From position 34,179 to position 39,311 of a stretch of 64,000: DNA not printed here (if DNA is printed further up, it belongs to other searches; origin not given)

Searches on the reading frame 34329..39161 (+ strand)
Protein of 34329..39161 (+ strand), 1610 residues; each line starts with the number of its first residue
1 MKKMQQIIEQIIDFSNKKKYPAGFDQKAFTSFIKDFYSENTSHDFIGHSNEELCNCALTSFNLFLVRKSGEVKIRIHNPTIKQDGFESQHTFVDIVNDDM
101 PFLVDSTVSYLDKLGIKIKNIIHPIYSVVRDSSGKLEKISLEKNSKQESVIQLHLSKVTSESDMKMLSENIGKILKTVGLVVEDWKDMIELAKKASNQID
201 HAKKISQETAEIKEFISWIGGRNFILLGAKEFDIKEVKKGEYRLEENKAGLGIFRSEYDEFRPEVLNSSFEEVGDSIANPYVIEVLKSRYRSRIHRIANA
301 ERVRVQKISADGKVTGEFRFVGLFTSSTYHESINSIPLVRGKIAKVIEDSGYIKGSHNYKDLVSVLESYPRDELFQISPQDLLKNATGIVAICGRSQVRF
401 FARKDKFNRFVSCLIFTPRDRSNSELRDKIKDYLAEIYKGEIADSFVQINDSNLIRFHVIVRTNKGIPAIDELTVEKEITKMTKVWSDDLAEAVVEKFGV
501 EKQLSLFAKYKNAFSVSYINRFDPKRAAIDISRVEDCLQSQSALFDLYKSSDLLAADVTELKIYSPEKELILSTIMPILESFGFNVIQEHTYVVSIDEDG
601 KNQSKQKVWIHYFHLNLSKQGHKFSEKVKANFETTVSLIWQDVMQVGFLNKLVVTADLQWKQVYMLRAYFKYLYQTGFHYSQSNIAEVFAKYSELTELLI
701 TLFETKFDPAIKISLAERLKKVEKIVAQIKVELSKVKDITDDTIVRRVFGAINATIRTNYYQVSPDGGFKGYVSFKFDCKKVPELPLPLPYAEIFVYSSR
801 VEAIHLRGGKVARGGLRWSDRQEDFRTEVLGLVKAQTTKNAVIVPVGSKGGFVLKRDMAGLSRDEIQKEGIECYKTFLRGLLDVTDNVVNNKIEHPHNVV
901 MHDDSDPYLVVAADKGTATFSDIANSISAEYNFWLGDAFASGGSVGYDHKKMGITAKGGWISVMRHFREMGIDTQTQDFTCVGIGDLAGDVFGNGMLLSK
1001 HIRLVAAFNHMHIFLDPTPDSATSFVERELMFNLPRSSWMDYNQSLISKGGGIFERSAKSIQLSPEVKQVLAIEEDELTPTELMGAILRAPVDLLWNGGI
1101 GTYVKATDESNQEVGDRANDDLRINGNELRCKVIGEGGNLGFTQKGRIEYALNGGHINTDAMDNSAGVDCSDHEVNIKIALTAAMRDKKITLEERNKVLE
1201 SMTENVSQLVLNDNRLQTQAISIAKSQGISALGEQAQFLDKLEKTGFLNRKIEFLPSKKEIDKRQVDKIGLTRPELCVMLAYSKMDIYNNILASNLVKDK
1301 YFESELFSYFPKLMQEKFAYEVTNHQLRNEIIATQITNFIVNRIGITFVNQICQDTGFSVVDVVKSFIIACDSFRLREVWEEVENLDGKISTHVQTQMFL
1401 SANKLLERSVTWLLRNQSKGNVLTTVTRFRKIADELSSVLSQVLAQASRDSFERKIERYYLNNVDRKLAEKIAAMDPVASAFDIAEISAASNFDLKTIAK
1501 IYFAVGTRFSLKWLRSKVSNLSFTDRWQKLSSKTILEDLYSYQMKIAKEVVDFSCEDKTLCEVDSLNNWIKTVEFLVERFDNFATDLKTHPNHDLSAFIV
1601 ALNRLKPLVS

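Call 14: search_protein_families(library=pfam, proteins=[window:34329-39161:+], max_evalue=0.00001)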
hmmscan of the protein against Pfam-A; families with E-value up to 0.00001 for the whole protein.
window:34329-39161:+ (1610 aa): 8 families
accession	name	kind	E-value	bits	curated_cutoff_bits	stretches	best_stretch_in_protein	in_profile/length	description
PF05088.18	Bac_GDH_CD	-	1.9e-259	861.7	22.8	1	729-1223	2-496/497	Bacterial NAD-glutamate dehydrogenase, catalytic domain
PF21074.2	GDH_C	-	9.9e-104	347.6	26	1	1270-1606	3-338/339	Glutamate dehydrogenase, C-terminal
PF21075.3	GDH_ACT1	-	4.9e-37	127.4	23.7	1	32-170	1-143/144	Glutamate dehydrogenase, ACT1 domain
PF21076.3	GDH_ACT2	-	1.1e-22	80.8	22.8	1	399-486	1-89/90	Glutamate dehydrogenase, ACT2 domain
PF21078.2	GDH_HM3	-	6.9e-22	77.8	24.6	1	649-709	6-66/66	Glutamate dehydrogenase, helical motif 3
PF21073.2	GDH_HM1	-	1.5e-21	76.5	21.2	1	336-393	1-58/60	Glutamate dehydrogenase, helical motif 1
PF21077.3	GDH_ACT3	-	2.5e-14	53.2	22.2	1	546-621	5-73/80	Glutamate dehydrogenase, ACT3 domain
PF21079.2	GDH_HM2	-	6.1e-10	39.4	21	1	493-535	1-43/45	Glutamate dehydrogenase, helical motif 2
